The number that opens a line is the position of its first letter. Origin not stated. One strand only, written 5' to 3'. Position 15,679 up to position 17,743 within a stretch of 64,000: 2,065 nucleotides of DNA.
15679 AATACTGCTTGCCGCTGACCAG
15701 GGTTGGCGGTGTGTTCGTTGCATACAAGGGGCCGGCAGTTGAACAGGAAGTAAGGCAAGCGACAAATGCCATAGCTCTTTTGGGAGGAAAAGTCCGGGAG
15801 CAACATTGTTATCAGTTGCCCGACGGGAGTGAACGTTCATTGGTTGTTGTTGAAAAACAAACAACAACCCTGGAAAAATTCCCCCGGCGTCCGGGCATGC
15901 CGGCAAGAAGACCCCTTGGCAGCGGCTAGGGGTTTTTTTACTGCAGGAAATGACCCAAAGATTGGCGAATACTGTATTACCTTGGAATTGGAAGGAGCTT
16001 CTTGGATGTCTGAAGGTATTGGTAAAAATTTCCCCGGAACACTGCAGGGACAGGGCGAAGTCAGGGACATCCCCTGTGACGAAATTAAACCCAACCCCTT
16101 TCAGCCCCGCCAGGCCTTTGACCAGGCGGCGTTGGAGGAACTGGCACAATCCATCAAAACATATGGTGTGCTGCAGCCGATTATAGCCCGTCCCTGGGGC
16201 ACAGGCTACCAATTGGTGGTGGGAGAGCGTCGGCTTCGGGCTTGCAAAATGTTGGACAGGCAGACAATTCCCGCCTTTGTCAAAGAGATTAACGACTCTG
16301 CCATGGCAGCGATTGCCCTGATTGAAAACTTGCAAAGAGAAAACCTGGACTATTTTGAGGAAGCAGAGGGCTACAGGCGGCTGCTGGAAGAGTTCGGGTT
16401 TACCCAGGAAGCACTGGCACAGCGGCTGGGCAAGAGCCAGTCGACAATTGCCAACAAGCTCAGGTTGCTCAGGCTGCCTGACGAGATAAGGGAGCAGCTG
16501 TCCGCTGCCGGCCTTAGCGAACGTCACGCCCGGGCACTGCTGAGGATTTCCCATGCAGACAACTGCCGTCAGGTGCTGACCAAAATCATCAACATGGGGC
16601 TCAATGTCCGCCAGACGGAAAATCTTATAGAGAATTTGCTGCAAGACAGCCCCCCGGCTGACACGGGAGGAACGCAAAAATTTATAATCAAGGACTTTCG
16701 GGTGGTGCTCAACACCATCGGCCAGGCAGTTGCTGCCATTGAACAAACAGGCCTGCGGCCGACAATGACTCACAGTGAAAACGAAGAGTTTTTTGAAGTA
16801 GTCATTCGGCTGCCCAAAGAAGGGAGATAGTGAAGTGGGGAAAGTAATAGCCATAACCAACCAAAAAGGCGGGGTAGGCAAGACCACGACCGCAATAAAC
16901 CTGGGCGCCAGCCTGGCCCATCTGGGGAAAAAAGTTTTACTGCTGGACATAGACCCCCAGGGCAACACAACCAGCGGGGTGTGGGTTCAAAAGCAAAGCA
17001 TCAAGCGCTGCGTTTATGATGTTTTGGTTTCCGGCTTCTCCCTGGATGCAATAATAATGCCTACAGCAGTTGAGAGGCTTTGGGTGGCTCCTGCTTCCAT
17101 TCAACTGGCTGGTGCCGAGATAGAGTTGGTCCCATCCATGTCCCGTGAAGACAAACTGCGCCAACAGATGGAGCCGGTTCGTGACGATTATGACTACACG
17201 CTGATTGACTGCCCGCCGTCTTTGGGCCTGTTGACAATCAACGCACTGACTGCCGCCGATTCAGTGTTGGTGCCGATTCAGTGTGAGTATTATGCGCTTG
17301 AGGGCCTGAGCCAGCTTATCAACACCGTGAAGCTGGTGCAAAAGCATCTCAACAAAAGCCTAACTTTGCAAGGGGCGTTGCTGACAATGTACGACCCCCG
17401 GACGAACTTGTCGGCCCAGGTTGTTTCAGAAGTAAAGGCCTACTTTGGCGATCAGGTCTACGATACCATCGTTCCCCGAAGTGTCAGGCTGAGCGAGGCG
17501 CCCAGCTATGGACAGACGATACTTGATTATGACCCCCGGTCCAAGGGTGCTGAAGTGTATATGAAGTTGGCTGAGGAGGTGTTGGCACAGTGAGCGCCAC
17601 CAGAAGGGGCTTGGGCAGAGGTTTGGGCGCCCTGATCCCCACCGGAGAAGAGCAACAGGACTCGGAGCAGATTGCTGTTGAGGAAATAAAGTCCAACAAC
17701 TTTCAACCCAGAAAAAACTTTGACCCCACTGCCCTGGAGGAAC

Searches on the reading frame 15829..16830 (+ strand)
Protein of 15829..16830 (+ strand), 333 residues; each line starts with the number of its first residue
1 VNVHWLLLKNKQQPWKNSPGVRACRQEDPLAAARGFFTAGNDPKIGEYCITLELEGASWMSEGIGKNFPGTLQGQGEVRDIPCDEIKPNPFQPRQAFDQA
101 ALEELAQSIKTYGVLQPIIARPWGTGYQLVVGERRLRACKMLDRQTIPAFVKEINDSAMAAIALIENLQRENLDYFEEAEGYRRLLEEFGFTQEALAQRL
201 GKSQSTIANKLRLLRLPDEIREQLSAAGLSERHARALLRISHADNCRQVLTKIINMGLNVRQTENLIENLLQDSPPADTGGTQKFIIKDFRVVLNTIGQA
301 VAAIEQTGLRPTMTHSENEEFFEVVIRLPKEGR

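Call 4: search_protein_families(library=pfam, proteins=[window:15829-16830:+])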
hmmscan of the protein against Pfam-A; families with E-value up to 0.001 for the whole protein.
window:15829-16830:+ (333 aa): 4 families
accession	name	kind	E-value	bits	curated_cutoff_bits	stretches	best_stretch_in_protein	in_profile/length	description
PF17762.8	HTH_ParB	-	8.7e-36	122.6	22.6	1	171-270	1-100/102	ParB HTH domain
PF02195.25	ParB_N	-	7.8e-32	109.6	26.3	1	77-169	2-95/95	ParB N-terminal domain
PF01381.28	HTH_3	-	4e-05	24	23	1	183-208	2-27/55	Helix-turn-helix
PF08535.16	KorB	-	0.00033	21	22.3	0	190-225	3-38/89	KorB domain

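Call 40: search_protein_families(library=ncbifam, proteins=[window:16006-16830:+])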
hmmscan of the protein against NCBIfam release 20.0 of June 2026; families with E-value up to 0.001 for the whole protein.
window:16006-16830:+ (274 aa): 7 families
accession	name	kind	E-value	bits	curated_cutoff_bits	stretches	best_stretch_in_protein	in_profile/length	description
TIGR04285.1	nucleoid_noc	exception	3.5e-97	324.7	315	1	18-271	1-255/255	nucleoid occlusion protein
TIGR00180.1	parB_part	domain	2.8e-54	183.7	58.45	1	17-194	3-185/186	ParB/RepB/Spo0J family partition protein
TIGR03734.1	PRTRC_parB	hypoth_equivalog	2.4e-33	115.5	278.6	1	33-212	7-190/555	PRTRC system ParB family protein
TIGR03454.1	partition_RepB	equivalog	1.4e-20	73.9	201.5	1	13-168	58-215/325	plasmid partitioning protein RepB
NF010406.0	PRK13832.1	subfamily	1.2e-12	47.1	640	1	26-156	11-143/578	plasmid partitioning protein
NF010440.0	PRK13866.1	equivalog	2.6e-10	40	522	1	41-169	88-218/336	plasmid partitioning protein RepB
NF010252.0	PRK13698.1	equivalog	0.00018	20.5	274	1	39-190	85-238/323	ParB/RepB/Spo0J family plasmid partition protein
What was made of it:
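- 16006..16830 (+): noc (274 aa), the ParB paralog and probable first gene of the operon. NCBIfam nucleoid_noc scores 324.7 bits against a cut-off of 315 (call 40).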

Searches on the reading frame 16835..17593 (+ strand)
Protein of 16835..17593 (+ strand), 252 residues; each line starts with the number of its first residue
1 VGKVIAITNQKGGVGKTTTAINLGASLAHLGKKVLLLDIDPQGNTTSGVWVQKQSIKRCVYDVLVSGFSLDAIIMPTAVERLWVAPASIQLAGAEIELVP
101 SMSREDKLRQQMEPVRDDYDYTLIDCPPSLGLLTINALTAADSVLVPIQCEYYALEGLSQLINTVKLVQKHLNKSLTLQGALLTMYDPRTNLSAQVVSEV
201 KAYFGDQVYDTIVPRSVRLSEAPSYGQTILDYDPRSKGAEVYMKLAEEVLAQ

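Call 4: search_protein_families(library=pfam, proteins=[window:16835-17593:+])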
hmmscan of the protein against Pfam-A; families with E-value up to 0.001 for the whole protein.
window:16835-17593:+ (252 aa): 8 families
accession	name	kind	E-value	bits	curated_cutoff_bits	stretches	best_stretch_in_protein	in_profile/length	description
PF13614.12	AAA_31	-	9.7e-70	234.5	27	1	3-177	2-176/177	AAA domain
PF01656.29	CbiA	-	2.8e-28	98.8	25.4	1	5-229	1-125/125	CobQ/CobB/MinD/ParA nucleotide binding domain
PF10609.15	ParA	-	4.1e-12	46.5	27.1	1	3-146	4-142/246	NUBPL iron-transfer P-loop NTPase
PF09140.17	MipZ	-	1.2e-11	44.9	20.7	1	4-45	2-43/262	ATPase MipZ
PF00142.24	Fer4_NifH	-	2.2e-11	44.2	25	1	10-50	7-47/271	4Fe-4S iron sulfur cluster binding proteins, NifH/frxC family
PF06564.18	CBP_BcsQ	-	1.4e-10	41.5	21.3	1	4-42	3-41/234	Cellulose biosynthesis protein BcsQ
PF02374.21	ArsA_ATPase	-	1.1e-06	28.6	24.3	1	10-44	8-42/305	Anion-transporting ATPase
PF07015.17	VirC1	-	0.00053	19.8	24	0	3-41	2-40/231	VirC1 protein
